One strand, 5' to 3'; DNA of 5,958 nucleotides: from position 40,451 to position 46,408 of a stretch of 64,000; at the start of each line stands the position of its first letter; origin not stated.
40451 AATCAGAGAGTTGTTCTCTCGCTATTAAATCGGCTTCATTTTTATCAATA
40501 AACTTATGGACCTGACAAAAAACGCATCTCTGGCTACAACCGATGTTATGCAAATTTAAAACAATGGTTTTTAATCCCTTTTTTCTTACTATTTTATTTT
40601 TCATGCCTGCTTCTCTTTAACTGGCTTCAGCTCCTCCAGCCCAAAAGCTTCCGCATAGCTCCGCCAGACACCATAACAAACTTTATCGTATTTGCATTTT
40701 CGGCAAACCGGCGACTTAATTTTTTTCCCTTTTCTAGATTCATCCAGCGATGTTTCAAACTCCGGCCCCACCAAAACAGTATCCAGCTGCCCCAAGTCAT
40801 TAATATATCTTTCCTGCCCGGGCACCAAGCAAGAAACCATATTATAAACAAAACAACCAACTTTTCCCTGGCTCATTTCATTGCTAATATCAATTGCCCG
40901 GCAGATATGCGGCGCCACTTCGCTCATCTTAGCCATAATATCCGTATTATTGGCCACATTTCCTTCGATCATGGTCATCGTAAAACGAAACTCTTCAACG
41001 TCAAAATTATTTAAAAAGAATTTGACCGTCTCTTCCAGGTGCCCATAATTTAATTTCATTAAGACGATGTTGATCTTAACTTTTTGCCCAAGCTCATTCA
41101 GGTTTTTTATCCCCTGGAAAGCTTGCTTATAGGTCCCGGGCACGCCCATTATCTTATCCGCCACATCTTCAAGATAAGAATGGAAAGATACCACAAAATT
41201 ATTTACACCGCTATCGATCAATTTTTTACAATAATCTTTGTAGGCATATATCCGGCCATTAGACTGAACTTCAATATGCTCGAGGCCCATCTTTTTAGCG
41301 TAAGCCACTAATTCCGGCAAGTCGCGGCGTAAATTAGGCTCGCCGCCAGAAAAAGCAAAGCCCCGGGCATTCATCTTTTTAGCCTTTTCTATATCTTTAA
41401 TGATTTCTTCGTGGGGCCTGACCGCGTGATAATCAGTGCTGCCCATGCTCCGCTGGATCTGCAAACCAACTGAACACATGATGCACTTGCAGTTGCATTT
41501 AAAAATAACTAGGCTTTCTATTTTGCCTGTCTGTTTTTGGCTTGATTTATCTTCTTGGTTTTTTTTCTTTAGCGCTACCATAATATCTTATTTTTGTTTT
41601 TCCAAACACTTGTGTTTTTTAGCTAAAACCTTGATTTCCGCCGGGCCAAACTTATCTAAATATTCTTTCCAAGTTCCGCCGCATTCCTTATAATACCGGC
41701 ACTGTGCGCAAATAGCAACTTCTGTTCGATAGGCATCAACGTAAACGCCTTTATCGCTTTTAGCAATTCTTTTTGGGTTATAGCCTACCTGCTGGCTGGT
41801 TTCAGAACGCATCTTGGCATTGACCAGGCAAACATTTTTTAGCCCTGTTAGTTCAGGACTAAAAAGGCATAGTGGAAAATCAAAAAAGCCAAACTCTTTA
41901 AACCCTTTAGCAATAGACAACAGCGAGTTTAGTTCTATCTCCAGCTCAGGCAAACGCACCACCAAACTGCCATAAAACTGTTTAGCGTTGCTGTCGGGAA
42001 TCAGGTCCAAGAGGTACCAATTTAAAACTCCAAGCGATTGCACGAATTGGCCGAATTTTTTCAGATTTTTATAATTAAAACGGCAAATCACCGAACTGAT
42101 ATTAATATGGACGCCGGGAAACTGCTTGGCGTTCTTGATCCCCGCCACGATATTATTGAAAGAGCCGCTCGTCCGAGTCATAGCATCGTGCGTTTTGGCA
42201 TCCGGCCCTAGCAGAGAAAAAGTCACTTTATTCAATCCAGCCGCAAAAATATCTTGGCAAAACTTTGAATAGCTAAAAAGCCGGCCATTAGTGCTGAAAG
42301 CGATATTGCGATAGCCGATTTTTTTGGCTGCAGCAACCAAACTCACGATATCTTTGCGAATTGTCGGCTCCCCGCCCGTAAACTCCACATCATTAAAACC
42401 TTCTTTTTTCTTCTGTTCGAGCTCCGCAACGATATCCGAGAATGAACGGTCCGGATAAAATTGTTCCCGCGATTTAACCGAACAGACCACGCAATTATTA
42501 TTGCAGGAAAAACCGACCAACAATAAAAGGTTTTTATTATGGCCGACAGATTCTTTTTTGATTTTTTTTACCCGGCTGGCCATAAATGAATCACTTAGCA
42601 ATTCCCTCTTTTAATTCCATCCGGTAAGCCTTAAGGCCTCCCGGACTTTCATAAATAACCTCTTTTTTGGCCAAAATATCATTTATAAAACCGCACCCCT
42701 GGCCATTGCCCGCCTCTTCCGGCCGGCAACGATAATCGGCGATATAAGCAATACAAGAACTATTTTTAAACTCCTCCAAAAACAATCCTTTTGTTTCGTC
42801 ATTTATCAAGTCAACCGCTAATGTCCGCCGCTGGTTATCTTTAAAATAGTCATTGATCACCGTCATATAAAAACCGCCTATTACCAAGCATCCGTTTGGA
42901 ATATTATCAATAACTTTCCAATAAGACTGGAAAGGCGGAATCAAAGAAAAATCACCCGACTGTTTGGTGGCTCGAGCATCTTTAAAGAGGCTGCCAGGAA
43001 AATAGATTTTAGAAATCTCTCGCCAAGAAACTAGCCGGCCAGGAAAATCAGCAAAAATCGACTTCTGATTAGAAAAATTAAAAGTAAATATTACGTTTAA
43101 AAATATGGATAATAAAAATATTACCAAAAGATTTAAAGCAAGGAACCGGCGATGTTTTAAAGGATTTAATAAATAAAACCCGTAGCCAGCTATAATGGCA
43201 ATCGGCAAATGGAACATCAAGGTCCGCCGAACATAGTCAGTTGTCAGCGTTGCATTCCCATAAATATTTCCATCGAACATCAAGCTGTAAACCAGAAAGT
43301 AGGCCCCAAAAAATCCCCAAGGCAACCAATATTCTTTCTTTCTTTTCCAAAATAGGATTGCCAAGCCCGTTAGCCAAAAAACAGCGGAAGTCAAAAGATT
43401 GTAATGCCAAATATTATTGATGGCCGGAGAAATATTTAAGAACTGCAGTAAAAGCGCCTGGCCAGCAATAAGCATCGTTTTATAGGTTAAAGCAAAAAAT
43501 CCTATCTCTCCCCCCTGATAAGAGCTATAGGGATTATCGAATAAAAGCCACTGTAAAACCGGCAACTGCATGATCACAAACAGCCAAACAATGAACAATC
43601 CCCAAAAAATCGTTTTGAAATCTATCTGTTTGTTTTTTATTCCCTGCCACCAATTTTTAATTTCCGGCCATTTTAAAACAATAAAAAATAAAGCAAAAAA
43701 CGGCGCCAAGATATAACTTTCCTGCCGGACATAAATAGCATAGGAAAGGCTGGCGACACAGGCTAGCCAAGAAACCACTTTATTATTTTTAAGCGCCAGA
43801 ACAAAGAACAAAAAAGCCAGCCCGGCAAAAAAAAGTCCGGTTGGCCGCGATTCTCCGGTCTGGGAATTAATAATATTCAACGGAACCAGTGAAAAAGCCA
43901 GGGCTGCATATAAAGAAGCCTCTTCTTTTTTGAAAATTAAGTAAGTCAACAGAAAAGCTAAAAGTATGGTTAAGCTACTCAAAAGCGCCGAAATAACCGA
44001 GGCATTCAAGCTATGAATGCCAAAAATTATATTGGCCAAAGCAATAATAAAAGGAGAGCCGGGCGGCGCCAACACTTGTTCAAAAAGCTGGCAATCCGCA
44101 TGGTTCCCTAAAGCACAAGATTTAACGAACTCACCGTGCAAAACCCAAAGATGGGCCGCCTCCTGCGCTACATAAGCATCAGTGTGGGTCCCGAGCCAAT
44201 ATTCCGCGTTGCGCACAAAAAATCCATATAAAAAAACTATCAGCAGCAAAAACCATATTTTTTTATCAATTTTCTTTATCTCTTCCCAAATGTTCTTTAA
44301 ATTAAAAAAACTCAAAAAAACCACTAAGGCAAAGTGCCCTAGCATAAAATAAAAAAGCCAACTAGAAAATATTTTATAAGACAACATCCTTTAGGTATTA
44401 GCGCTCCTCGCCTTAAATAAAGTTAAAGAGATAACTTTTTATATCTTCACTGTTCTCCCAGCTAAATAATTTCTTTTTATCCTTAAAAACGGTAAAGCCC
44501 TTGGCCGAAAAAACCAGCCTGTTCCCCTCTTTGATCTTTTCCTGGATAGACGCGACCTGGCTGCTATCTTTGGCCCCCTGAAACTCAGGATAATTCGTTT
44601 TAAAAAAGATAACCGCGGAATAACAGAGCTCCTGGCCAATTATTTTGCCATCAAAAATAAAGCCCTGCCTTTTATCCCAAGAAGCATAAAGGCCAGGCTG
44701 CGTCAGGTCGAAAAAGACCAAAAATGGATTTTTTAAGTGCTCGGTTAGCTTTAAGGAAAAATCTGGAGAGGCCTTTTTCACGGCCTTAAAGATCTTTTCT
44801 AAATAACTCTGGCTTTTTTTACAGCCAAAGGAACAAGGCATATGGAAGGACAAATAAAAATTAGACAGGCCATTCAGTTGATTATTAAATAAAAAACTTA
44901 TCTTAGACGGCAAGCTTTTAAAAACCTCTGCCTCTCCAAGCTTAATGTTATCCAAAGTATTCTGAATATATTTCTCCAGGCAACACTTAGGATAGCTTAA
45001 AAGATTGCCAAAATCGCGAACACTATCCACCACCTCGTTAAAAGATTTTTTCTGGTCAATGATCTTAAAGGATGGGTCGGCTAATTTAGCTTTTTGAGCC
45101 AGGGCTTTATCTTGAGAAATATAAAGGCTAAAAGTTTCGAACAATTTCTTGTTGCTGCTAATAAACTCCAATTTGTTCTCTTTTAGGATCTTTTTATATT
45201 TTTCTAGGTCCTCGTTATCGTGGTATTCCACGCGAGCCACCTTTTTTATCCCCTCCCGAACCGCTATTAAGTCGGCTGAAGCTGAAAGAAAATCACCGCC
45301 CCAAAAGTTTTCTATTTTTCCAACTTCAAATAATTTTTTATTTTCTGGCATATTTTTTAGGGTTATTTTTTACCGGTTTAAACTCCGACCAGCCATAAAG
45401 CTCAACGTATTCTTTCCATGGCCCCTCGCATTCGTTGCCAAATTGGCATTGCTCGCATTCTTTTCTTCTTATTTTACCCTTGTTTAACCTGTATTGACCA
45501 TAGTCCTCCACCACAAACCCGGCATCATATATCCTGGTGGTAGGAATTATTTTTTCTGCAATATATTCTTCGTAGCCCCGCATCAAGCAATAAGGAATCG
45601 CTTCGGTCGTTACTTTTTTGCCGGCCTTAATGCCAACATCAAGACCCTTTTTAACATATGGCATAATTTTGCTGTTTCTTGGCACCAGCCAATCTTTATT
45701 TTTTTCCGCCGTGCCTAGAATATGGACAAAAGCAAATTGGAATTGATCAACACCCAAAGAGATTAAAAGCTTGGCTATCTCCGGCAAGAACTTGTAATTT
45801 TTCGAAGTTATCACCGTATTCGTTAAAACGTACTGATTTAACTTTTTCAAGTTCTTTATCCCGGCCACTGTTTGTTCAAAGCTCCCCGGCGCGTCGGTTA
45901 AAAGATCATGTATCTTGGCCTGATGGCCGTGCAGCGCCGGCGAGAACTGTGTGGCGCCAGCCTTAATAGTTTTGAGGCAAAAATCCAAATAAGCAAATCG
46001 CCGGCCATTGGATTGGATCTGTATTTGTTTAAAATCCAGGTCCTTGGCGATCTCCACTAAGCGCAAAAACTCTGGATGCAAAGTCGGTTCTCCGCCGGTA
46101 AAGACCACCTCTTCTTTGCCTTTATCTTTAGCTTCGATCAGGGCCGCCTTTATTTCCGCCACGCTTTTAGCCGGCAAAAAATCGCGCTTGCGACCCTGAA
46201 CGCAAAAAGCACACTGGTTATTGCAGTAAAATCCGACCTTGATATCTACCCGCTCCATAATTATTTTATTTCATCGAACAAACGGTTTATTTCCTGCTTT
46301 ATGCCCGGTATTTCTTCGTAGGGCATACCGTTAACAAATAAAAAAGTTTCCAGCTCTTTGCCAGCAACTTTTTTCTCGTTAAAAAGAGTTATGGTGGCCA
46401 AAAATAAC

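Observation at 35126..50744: Co-directional array of 10 radical SAM (PqqE/anSME-like SPASM/twitch) genes with GT-C, GT4, an A24 peptidase fusion and unknowns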

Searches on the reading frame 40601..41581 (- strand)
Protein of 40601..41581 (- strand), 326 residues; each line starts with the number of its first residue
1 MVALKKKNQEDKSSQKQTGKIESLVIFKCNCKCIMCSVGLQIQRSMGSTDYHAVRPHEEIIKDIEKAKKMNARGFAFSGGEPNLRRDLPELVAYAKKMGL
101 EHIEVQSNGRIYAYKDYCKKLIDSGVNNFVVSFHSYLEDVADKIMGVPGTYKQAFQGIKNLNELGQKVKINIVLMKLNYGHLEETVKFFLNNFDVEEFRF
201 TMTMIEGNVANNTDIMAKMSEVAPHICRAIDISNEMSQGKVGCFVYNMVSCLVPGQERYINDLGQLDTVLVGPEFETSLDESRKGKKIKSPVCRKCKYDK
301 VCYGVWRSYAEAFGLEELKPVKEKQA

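Call 4: search_protein_families(library=pfam, proteins=[window:40601-41581:-], max_evalue=0.01)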
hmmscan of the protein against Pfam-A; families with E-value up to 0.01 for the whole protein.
window:40601-41581:- (326 aa): 2 families
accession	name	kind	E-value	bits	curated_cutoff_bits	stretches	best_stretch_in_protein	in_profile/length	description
PF04055.27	Radical_SAM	-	3.4e-27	96.1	29.5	1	26-188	4-165/166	Radical SAM superfamily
PF13353.11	Fer4_12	-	0.00036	21.3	22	1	23-112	9-94/137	4Fe-4S single cluster domain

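Call 6: search_protein_families(library=ncbifam, proteins=[window:40601-41581:-], max_evalue=0.01)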
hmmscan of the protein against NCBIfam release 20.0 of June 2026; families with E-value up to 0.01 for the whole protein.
window:40601-41581:- (326 aa): 48 families (the best 25 are shown)
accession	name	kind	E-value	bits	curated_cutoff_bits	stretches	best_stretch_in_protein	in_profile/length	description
NF038332.1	rSAM_rare_HxsC4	exception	6.5e-33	114.3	500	2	17-251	12-242/335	radical SAM protein HxsC4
TIGR03977.1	rSAM_pair_HxsC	equivalog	8.7e-27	93.7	267.9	1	24-257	30-257/292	His-Xaa-Ser system radical SAM maturase HxsC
TIGR04054.1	rSAM_NirJ1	equivalog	9.3e-22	77.2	650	1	26-199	43-206/387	putative heme d1 biosynthesis radical SAM protein NirJ1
TIGR04546.1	rSAM_ahbC_deAc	equivalog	2.9e-21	75.7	650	1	27-187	47-198/390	12,18-didecarboxysiroheme deacetylase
TIGR02668.1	moaA_archaeal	equivalog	7.4e-21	74.4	325.25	1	27-211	18-190/303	GTP 3',8-cyclase MoaA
TIGR02666.1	moaA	equivalog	5.8e-20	71.5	284.05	1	28-230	19-220/336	GTP 3',8-cyclase MoaA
TIGR04347.1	pseudo_SAM_Halo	equivalog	6e-19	68.6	525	1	24-235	43-244/390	TIGR04347 family pseudo-SAM/SPASM protein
NF001199.0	PRK00164.2-1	equivalog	6.7e-19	68.2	231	1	27-191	20-177/308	GTP 3',8-cyclase MoaA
TIGR04053.2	TIGR04053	equivalog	7.6e-18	64.9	395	1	29-221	18-204/366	TIGR04053 family radical SAM/SPASM domain-containing protein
TIGR04055.1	rSAM_NirJ2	equivalog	1.4e-17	64.2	500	1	28-192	9-164/326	putative heme d1 biosynthesis radical SAM protein NirJ2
NF045702.1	rSAM_GDGT_ether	equivalog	2.2e-17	62.9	450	1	25-195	92-259/486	tetraether lipid synthase Tes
TIGR04545.1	rSAM_ahbD_hemeb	equivalog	6.1e-17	62.1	500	1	26-188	7-161/339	heme b synthase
TIGR04051.1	rSAM_NirJ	equivalog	2.5e-16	59.6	515.45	1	26-212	9-185/354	heme d1 biosynthesis radical SAM protein NirJ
TIGR02109.1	PQQ_syn_pqqE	equivalog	2.6e-16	59.5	381.35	1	26-214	14-193/358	pyrroloquinoline quinone biosynthesis protein PqqE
NF045646.2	rSAM_Se_TrsS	equivalog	2.7e-15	55.9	490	1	25-192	92-254/441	radical SAM (seleno)protein TrsS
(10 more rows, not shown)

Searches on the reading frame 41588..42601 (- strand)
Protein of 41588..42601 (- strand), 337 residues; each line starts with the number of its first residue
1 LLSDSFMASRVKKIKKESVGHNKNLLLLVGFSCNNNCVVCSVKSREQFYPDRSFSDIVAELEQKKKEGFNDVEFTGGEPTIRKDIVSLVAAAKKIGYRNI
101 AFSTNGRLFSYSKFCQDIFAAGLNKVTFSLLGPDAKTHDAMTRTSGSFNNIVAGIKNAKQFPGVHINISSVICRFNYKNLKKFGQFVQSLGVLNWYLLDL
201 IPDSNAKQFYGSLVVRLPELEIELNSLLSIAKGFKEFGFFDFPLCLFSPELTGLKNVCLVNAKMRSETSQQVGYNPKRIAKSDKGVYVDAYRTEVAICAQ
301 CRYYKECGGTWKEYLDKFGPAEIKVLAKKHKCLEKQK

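Call 4: search_protein_families(library=pfam, proteins=[window:41588-42601:-], max_evalue=0.01)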
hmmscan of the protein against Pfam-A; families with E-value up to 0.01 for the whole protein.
window:41588-42601:- (337 aa): 2 families
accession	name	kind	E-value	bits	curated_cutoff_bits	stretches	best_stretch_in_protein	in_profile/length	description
PF04055.27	Radical_SAM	-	4.8e-21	76.1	29.5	1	30-161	4-139/166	Radical SAM superfamily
PF13353.11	Fer4_12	-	0.00055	20.7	22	1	32-111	14-96/137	4Fe-4S single cluster domain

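Call 6: search_protein_families(library=ncbifam, proteins=[window:41588-42601:-], max_evalue=0.01)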
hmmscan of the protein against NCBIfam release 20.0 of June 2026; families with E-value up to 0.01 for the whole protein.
window:41588-42601:- (337 aa): 48 families (the best 25 are shown)
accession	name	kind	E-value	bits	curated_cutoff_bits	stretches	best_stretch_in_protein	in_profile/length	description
NF038332.1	rSAM_rare_HxsC4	exception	5.3e-42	144.2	500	1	16-323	7-332/335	radical SAM protein HxsC4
TIGR03977.1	rSAM_pair_HxsC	equivalog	4e-27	94.9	267.9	1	22-253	25-259/292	His-Xaa-Ser system radical SAM maturase HxsC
TIGR02668.1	moaA_archaeal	equivalog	9.9e-25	87.1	325.25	1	24-225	11-211/303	GTP 3',8-cyclase MoaA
TIGR04545.1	rSAM_ahbD_hemeb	equivalog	1.4e-24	87.1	500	1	30-210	7-185/339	heme b synthase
TIGR04055.1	rSAM_NirJ2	equivalog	9e-23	81.3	500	1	32-210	9-184/326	putative heme d1 biosynthesis radical SAM protein NirJ2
TIGR02666.1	moaA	equivalog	5.1e-22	78.3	284.05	1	32-192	19-185/336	GTP 3',8-cyclase MoaA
NF001199.0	PRK00164.2-1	equivalog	2.4e-21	76.2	231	1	24-225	13-214/308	GTP 3',8-cyclase MoaA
TIGR04466.1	rSAM_BlsE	equivalog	1.1e-20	74.4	400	1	23-198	3-173/327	cytosylglucuronate decarboxylase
TIGR04133.1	rSAM_w_lipo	hypoth_equivalog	3.3e-18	65.7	425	1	23-208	24-210/350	TIGR04133 family radical SAM/SPASM protein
TIGR04317.1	W_rSAM_matur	equivalog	7.2e-18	64.8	380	1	22-206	3-190/349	tungsten cofactor oxidoreductase radical SAM maturase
TIGR04053.2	TIGR04053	equivalog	4.6e-17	62.3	395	1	33-205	18-191/366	TIGR04053 family radical SAM/SPASM domain-containing protein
TIGR04051.1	rSAM_NirJ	equivalog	5.8e-17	61.7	515.45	1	32-200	11-176/354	heme d1 biosynthesis radical SAM protein NirJ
TIGR04303.1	GeoRSP_rSAM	equivalog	6e-17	62.2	400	1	30-192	8-169/325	GeoRSP system radical SAM/SPASM protein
NF045574.1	sacti_mat_StsB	exception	1.1e-16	60.8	625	1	32-194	105-263/466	StsB family radical SAM/SPASM domain sactipeptide maturase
NF045646.2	rSAM_Se_TrsS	equivalog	1.4e-16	60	490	1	25-181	88-245/441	radical SAM (seleno)protein TrsS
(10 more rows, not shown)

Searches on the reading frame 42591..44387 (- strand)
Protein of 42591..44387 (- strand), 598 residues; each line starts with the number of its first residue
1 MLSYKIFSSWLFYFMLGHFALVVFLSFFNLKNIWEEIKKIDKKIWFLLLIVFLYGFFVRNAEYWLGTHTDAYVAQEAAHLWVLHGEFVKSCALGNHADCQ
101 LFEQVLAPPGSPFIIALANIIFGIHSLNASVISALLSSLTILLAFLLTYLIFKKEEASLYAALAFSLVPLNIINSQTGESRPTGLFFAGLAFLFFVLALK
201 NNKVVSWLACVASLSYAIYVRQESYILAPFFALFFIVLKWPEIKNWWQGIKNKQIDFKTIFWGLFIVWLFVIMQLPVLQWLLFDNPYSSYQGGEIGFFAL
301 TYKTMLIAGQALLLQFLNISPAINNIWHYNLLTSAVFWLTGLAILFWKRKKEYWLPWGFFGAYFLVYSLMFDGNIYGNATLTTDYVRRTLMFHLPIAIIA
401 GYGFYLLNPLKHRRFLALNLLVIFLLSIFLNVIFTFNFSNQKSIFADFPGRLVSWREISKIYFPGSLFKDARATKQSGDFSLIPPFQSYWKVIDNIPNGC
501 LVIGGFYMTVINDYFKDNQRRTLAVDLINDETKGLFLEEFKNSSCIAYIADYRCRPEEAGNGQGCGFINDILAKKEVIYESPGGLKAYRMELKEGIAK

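Call 4: search_protein_families(library=pfam, proteins=[window:42591-44387:-], max_evalue=0.01)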
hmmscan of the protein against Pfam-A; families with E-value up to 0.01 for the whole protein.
window:42591-44387:- (598 aa): 1 family
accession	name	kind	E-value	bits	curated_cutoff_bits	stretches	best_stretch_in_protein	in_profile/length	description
PF13231.12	PMT_2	-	3e-10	41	26.1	1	108-238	3-132/160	Dolichyl-phosphate-mannose-protein mannosyltransferase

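Call 6: search_protein_families(library=ncbifam, proteins=[window:42591-44387:-], max_evalue=0.01)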
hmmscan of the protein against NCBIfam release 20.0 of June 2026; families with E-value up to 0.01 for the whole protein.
window:42591-44387:- (598 aa): 0 families

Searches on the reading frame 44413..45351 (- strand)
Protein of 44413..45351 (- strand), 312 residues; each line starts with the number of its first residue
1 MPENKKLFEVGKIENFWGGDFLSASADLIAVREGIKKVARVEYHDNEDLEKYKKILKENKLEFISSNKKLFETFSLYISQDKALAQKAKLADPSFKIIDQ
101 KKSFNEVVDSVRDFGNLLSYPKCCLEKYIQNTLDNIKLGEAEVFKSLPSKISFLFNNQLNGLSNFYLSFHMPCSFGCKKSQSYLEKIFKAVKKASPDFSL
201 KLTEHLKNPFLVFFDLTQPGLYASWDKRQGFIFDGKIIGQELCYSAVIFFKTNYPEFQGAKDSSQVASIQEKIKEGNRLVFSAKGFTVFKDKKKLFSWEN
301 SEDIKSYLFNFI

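Call 4: search_protein_families(library=pfam, proteins=[window:44413-45351:-], max_evalue=0.01)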
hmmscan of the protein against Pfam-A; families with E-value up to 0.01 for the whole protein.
window:44413-45351:- (312 aa): 1 family
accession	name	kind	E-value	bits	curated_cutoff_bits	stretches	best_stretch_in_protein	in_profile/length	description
PF04467.17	DUF483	-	1.2e-05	25.7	25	1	113-202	37-117/122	Protein of unknown function (DUF483)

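Call 6: search_protein_families(library=ncbifam, proteins=[window:44413-45351:-], max_evalue=0.01)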
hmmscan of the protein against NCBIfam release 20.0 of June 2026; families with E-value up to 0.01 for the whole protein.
window:44413-45351:- (312 aa): 0 families

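Call 26: search_protein_families(library=ncbifam, proteins=[window:44413-45351:-], max_evalue=1)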
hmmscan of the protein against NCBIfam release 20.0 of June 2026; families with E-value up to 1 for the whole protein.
window:44413-45351:- (312 aa): 0 families

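Call 80: search_protein_families(library=padloc, proteins=[window:44413-45351:-], max_evalue=0.001)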
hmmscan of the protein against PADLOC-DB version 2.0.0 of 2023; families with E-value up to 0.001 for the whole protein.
window:44413-45351:- (312 aa): 0 families

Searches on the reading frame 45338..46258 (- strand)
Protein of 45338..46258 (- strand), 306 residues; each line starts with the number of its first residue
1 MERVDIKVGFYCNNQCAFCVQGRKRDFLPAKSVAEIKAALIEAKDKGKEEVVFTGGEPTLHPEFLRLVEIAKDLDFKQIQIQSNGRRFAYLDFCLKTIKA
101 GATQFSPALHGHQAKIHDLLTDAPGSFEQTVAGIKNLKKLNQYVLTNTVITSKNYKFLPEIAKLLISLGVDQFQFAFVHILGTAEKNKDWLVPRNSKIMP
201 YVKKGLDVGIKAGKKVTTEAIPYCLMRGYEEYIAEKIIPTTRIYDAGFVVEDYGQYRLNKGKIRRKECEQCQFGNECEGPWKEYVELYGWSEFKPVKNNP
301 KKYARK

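Call 4: search_protein_families(library=pfam, proteins=[window:45338-46258:-], max_evalue=0.01)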
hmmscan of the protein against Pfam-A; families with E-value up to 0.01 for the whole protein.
window:45338-46258:- (306 aa): 2 families
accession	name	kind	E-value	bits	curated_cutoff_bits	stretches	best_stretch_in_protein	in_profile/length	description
PF04055.27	Radical_SAM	-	7.7e-23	81.9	29.5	1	7-150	2-150/166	Radical SAM superfamily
PF13353.11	Fer4_12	-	0.00041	21.1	22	1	11-91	14-97/137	4Fe-4S single cluster domain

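Call 6: search_protein_families(library=ncbifam, proteins=[window:45338-46258:-], max_evalue=0.01)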
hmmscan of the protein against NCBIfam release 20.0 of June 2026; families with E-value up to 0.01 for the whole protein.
window:45338-46258:- (306 aa): 56 families (the best 25 are shown)
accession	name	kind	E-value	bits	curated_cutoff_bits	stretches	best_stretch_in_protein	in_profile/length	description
NF038332.1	rSAM_rare_HxsC4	exception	3.1e-53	181.1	500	2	2-224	14-242/335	radical SAM protein HxsC4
TIGR03977.1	rSAM_pair_HxsC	equivalog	1e-29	103.3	267.9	1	12-237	35-264/292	His-Xaa-Ser system radical SAM maturase HxsC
TIGR04053.2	TIGR04053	equivalog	2.8e-19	69.6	395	1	12-203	18-211/366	TIGR04053 family radical SAM/SPASM domain-containing protein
TIGR04466.1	rSAM_BlsE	equivalog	1.9e-18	67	400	1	8-178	9-175/327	cytosylglucuronate decarboxylase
TIGR04545.1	rSAM_ahbD_hemeb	equivalog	2.5e-17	63.4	500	1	8-186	6-183/339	heme b synthase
TIGR04340.1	rSAM_ACGX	hypoth_equivalog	4.3e-15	55.8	400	1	29-198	32-200/341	radical SAM/SPASM domain protein, ACGX system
TIGR04251.1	SCM_rSAM_ScmF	equivalog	7.7e-14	51.8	400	1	12-179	14-183/353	SynChlorMet cassette radical SAM/SPASM protein ScmF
TIGR04051.1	rSAM_NirJ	equivalog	9.4e-14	51.1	515.45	1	12-189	12-187/354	heme d1 biosynthesis radical SAM protein NirJ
TIGR02666.1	moaA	equivalog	3e-13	49.4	284.05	1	8-186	16-198/336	GTP 3',8-cyclase MoaA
TIGR04317.1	W_rSAM_matur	equivalog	3.1e-13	49.6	380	1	4-224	6-228/349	tungsten cofactor oxidoreductase radical SAM maturase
TIGR02668.1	moaA_archaeal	equivalog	3.3e-13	49.3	325.25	1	4-182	12-190/303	GTP 3',8-cyclase MoaA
NF045702.1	rSAM_GDGT_ether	equivalog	3.8e-13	48.9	450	1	6-163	90-251/486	tetraether lipid synthase Tes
TIGR04055.1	rSAM_NirJ2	equivalog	5.4e-13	49.2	500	1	11-187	9-183/326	putative heme d1 biosynthesis radical SAM protein NirJ2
TIGR03913.1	rad_SAM_trio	equivalog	7.4e-13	47.7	591.75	1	9-214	26-230/477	GDL motif peptide-associated radical SAM/SPASM maturase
NF045646.2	rSAM_Se_TrsS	equivalog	1.3e-12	47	490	1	7-164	91-250/441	radical SAM (seleno)protein TrsS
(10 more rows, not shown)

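Call 11: find_encoding_contigs(protein=window:45338-46258:-, flank=10000, max_places=6)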
Protein window:45338-46258:- (306 aa): 5 contigs read that carry it; 2 places shown.
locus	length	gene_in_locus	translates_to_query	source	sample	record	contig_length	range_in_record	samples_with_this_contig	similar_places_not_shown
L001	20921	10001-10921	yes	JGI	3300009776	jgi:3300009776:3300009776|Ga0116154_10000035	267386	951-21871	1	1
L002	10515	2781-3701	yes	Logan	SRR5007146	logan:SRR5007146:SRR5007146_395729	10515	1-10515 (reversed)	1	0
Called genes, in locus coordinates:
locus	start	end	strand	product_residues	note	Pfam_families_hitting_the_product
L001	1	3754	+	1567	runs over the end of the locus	?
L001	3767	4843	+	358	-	PF01041:DegT_DnrJ_EryC1, PF01212:Beta_elim_lyase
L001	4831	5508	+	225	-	PF22624:AASDHPPT_N, PF01648:ACPS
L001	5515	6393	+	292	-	PF04055:Radical_SAM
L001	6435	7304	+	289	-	PF04055:Radical_SAM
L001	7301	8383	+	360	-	PF13439:Glyco_transf_4 (weak), PF00534:Glycos_transf_1, PF13692:Glyco_trans_1_4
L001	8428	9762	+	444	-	PF04055:Radical_SAM, PF13353:Fer4_12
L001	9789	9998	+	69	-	-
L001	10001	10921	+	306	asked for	PF04055:Radical_SAM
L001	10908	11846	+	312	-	PF04467:DUF483 (weak)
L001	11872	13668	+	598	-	PF13231:PMT_2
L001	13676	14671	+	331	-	PF04055:Radical_SAM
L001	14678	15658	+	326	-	PF04055:Radical_SAM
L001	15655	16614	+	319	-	PF04055:Radical_SAM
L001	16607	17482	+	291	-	PF04055:Radical_SAM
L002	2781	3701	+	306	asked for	PF04055:Radical_SAM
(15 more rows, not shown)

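Call 80: search_protein_families(library=padloc, proteins=[window:45338-46258:-], max_evalue=0.001)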
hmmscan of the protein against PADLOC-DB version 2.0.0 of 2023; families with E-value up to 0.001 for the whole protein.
window:45338-46258:- (306 aa): 3 families
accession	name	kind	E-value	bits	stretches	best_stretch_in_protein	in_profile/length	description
PDLC02903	pVip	-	5.7e-12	43.7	1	11-156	9-151/257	Viperins not associated with kinases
PDLC02904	pVip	-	8.1e-12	43.2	1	11-172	12-169/262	Viperins associated with kinases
PDLC02905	pVip-kinase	-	0.00085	16.7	0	11-89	191-273/474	Viperin-kinase fusion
